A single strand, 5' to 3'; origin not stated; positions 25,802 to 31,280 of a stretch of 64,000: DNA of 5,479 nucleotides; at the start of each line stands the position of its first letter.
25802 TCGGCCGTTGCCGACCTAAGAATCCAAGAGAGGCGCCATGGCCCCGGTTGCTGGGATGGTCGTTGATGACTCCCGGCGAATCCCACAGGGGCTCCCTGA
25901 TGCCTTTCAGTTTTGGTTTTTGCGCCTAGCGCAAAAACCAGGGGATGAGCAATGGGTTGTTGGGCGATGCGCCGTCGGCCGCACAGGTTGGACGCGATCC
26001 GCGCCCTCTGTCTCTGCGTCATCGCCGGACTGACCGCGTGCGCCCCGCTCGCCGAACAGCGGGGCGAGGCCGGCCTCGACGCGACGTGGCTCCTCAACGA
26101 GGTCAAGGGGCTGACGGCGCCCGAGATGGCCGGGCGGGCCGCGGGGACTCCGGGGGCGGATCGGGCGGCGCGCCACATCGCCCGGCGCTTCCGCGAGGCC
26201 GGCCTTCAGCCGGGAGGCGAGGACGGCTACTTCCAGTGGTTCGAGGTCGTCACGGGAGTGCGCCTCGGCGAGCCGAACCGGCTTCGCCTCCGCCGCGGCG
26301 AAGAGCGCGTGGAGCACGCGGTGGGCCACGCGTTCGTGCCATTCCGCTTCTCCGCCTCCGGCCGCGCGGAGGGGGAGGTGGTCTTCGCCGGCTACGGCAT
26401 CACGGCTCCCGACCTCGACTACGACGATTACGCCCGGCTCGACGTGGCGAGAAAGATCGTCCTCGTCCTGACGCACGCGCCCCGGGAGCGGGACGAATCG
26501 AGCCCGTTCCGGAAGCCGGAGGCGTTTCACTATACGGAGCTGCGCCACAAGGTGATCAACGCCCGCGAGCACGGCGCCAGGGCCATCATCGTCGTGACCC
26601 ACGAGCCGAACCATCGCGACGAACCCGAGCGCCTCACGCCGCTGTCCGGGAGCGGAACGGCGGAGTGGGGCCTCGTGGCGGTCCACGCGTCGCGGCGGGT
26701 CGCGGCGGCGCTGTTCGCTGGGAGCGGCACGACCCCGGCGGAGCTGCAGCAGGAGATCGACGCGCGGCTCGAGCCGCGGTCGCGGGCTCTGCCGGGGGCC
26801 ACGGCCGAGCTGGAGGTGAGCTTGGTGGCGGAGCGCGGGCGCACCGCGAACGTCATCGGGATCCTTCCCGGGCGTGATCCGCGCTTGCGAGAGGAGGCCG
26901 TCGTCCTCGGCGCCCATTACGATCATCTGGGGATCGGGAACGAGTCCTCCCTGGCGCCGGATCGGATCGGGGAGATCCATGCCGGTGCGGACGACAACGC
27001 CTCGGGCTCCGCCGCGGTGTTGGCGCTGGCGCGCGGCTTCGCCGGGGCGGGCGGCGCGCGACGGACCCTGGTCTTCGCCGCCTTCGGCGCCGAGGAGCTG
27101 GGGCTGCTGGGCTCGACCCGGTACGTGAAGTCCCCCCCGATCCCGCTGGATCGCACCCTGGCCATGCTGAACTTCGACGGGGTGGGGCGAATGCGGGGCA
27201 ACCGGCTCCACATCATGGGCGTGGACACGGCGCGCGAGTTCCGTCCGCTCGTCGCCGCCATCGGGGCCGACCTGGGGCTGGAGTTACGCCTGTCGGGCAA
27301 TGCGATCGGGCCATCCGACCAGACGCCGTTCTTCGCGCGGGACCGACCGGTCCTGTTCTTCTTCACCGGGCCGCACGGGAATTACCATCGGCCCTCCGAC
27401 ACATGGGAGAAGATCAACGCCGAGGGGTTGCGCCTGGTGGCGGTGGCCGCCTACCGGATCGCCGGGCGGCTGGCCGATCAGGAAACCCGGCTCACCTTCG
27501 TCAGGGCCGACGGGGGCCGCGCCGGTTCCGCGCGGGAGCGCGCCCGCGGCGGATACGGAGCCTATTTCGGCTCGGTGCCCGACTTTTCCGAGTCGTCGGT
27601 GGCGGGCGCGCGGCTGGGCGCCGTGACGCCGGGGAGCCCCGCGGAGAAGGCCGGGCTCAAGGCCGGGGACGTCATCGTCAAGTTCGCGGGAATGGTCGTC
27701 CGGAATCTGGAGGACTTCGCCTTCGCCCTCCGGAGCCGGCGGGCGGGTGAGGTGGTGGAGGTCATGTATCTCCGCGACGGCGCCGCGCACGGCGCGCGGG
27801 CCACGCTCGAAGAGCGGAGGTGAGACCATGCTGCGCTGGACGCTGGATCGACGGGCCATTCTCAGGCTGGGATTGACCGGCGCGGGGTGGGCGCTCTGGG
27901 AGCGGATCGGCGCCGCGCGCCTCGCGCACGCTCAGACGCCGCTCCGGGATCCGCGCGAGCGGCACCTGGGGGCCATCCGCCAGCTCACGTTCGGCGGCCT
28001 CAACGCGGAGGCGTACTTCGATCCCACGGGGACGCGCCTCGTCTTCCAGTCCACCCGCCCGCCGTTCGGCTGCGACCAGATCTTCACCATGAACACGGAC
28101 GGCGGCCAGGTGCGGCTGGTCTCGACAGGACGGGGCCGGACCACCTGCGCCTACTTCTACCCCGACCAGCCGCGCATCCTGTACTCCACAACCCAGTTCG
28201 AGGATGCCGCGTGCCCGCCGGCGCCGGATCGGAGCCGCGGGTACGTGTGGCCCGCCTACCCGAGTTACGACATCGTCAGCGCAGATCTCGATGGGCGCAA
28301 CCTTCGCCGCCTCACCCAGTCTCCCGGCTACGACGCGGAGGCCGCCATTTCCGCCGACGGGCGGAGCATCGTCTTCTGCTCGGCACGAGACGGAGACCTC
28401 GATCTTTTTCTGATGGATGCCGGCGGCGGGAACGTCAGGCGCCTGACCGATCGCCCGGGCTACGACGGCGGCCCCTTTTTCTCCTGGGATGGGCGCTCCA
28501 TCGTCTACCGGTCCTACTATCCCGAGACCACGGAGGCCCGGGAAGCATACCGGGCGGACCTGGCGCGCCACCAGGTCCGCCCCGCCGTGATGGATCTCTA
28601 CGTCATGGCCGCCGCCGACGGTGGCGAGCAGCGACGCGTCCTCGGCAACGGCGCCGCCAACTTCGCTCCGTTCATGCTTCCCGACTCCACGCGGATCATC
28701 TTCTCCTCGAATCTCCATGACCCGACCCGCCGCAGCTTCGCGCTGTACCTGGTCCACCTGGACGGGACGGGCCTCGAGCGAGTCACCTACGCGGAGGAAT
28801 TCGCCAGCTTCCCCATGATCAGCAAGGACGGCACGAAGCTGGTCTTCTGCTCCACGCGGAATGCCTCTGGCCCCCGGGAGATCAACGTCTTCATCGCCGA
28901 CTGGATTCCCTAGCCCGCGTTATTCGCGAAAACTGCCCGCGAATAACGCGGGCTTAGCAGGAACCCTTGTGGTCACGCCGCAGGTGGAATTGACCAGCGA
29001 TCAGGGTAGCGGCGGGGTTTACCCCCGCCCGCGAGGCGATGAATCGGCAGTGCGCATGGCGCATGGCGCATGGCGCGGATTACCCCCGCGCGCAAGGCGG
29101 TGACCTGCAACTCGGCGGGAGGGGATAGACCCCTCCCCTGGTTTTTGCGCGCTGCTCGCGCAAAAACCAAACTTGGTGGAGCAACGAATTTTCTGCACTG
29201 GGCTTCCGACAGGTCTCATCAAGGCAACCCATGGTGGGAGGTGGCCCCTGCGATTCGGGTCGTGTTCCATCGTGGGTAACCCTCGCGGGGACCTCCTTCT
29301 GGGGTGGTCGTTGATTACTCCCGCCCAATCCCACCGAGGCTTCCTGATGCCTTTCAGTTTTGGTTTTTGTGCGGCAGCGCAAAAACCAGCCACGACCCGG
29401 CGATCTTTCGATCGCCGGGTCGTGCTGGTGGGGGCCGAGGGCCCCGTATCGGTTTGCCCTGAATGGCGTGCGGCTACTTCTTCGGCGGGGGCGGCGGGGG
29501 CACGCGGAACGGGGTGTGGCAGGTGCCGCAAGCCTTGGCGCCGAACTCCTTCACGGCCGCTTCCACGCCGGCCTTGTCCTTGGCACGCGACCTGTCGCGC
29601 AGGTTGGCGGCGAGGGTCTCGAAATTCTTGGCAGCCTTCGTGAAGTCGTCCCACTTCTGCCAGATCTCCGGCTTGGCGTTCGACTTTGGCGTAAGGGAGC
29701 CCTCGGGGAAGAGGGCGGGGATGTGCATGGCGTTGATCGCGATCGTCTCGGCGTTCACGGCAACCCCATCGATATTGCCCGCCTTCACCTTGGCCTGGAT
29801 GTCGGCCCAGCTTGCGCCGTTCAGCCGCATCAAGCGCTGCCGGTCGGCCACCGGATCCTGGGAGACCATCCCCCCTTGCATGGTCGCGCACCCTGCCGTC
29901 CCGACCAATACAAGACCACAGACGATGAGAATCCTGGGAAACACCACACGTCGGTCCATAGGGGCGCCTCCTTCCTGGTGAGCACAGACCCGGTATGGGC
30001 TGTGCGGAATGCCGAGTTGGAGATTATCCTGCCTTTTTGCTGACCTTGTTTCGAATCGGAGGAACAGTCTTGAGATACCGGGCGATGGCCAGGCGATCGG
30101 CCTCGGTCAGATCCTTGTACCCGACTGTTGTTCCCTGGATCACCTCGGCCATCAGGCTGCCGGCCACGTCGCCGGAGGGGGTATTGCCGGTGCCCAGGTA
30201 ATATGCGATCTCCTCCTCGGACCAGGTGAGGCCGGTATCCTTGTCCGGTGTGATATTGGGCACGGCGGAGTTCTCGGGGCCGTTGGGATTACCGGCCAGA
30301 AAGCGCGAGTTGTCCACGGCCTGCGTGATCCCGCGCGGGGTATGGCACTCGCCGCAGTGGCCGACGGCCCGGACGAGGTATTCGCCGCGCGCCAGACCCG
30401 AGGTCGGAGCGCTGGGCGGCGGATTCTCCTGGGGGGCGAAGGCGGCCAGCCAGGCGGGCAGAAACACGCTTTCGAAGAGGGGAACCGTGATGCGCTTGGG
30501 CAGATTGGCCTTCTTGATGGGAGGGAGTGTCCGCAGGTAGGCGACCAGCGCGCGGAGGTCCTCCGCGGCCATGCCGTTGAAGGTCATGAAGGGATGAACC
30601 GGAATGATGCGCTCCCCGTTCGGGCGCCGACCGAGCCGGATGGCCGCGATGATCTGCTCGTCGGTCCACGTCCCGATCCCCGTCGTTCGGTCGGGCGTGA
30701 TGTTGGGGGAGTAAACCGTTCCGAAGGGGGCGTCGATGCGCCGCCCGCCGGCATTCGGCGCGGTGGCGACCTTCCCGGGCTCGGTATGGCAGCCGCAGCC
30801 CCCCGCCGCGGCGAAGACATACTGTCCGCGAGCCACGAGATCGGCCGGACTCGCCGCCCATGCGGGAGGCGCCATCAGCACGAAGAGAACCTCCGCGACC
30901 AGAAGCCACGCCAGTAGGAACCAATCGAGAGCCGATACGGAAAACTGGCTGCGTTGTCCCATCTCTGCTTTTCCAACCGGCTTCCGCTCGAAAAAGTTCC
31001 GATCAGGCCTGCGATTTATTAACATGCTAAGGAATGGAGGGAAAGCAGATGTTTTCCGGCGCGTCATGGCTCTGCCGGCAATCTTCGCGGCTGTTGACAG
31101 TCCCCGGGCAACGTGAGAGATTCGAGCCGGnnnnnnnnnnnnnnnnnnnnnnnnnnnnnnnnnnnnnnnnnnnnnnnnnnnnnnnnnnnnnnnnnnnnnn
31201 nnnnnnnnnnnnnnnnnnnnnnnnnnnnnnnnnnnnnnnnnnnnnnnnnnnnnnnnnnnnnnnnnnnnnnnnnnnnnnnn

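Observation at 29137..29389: Type-A repeat: ~254-bp element bounded by identical hairpins, with internal helices kept by compensatory changes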

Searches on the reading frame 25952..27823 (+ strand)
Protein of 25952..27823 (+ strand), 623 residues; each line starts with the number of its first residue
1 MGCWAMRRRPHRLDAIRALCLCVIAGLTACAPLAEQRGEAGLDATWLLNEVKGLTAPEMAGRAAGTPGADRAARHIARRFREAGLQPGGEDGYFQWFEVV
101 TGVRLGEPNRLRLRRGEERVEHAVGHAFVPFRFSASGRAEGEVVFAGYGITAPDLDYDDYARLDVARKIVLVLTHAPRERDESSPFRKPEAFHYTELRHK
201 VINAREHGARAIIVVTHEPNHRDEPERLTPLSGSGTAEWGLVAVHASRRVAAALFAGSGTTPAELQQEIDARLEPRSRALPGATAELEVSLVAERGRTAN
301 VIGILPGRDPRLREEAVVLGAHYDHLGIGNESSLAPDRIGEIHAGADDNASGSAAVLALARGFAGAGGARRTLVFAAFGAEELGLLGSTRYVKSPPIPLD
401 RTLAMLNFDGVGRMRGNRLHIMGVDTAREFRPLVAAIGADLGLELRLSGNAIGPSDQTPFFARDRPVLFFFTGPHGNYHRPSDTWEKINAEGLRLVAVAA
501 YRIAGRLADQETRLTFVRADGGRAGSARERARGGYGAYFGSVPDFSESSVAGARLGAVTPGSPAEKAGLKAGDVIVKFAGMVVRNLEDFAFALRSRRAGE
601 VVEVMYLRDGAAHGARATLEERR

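Call 19: search_protein_families(library=pfam, proteins=[window:25952-27823:+])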
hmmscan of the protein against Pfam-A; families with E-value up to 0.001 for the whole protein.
window:25952-27823:+ (623 aa): 6 families
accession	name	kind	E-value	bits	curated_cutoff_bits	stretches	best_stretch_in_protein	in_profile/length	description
PF04389.22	Peptidase_M28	-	1.9e-39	135.8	21.3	1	300-497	1-186/193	Peptidase family M28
PF17820.7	PDZ_6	-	1.6e-12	47.4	27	1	557-601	4-48/54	PDZ domain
PF13180.12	PDZ_2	-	1e-09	39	27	1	556-612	17-73/80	PDZ domain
PF02225.27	PA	-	3.2e-07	30.8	23.9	1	140-254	2-95/95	PA domain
PF01546.33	Peptidase_M20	-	8.5e-06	26.2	24.6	1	319-408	2-98/206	Peptidase family M20/M25/M40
PF00595.29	PDZ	-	4e-05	24.3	23.2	1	540-603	17-77/81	PDZ domain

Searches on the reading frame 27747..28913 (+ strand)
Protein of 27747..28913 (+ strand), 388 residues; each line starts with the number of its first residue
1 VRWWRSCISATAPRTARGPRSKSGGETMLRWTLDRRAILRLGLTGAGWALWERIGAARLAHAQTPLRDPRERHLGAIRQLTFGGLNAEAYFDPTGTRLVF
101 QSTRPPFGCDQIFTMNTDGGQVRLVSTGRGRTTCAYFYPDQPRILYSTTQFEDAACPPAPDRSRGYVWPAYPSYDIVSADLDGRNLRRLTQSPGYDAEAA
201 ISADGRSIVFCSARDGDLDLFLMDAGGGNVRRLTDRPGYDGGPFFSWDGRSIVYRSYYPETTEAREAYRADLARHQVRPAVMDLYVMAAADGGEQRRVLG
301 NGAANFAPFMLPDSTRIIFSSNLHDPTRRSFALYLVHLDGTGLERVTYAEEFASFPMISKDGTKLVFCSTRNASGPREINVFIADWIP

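Call 19: search_protein_families(library=pfam, proteins=[window:27747-28913:+])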
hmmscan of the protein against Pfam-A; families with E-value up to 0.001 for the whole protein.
window:27747-28913:+ (388 aa): 1 family
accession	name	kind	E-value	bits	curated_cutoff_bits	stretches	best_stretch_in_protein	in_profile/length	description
PF07676.18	PD40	-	3.6e-34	116.4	20.9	3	186-221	1-37/38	WD40-like Beta Propeller Repeat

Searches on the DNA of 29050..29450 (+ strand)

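Call 6: search_rna_families(source=window, start=29050, end=29450, threshold=evalue, max_evalue=10, show_alignments=3)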
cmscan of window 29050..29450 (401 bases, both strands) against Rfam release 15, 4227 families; matches with E-value up to 10: 7.
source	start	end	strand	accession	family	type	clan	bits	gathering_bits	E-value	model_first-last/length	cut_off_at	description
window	29073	29158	+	RF02945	Corio-PBP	Gene; sRNA;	-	22.3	63.5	0.064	1-74/74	no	Corio-PBP RNA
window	29385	29429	-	RF03297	MIR1033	Gene; miRNA;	-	19.1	70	0.3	17-66/82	no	MIR1033 microRNA precursor family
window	29385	29429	+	RF03297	MIR1033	Gene; miRNA;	-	18.9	70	0.34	17-66/82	no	MIR1033 microRNA precursor family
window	29359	29450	+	RF02605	scr5239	Gene; sRNA;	-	18.8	64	0.5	1-95/158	3'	Streptomyces sRNA scr5239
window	29374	29422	+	RF03109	Thermales-rpoB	Cis-reg;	-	16.1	77.3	0.71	28-70/89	no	Thermales-rpoB RNA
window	29137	29171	-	RF04002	MIR6143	Gene; miRNA;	-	14.5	75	7.9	1-89/89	no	MIR6143 microRNA precursor family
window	29100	29146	-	RF02937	Clostridiales-2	Gene; sRNA;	-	11.9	58.6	6.1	1-82/82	no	Clostridiales-2 RNA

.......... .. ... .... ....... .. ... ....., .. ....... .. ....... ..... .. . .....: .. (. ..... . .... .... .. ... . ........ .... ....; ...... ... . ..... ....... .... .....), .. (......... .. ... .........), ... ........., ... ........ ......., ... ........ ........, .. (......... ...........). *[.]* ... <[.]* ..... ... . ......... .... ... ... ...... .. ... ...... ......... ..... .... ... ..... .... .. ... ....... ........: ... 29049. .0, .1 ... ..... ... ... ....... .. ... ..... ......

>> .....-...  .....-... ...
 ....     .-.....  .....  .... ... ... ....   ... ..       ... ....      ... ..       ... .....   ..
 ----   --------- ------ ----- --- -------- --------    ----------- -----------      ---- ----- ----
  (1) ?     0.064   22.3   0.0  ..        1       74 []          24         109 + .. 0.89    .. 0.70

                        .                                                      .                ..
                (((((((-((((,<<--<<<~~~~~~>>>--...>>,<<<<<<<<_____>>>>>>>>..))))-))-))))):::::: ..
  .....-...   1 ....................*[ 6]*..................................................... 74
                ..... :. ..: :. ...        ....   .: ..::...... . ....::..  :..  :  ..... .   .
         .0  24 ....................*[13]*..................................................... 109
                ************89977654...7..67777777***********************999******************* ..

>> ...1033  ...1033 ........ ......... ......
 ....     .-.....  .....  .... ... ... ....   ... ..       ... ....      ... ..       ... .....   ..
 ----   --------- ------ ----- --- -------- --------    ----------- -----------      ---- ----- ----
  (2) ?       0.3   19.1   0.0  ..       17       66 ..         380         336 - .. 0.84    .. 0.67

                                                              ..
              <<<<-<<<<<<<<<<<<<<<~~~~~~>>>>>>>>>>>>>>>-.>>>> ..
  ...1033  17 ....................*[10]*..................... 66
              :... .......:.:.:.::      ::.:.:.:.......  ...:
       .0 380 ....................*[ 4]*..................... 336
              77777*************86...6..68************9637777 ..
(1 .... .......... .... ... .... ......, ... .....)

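Call 14: search_dna_similar(query=window:29137-29389:+, collection=plasmids, mode=distant, max_rows=30)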
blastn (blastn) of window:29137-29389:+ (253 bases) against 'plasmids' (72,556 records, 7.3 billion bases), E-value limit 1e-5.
No match.

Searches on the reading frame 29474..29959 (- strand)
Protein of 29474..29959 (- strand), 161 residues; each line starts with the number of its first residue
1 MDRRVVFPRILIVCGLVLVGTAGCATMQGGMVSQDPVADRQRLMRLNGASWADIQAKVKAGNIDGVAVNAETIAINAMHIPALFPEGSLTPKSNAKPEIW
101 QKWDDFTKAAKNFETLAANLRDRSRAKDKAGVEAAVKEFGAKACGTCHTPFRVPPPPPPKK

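Call 19: search_protein_families(library=pfam, proteins=[window:29474-29959:-])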
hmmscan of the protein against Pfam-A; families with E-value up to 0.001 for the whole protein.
window:29474-29959:- (161 aa): 1 family
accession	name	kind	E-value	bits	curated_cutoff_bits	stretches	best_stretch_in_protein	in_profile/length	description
PF01322.25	Cytochrom_C_2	-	4.8e-23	82.8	26.5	1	35-152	1-121/121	Cytochrome C'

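Call 20: find_encoding_contigs(protein=window:29474-29959:-, flank=10000, max_places=10)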
Protein window:29474-29959:- (161 aa): 1 contig read that carries it; 1 place shown.
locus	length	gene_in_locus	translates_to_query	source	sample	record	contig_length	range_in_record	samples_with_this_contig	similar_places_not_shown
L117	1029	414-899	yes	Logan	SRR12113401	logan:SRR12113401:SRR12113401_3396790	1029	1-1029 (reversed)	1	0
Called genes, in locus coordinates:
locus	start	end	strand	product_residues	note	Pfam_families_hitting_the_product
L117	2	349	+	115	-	?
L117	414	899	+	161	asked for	PF01322:Cytochrom_C_2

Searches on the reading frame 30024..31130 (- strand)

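Call 101: search_protein_families(library=pfam, proteins=[window:30024-31130:-], max_evalue=0.00001)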
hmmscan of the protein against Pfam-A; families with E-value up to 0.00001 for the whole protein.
window:30024-31130:- (368 aa): 1 family
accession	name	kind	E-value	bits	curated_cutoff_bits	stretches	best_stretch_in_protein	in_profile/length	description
PF00034.26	Cytochrom_C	-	3.4e-11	44.8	21.3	0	99-202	1-89/90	Cytochrome c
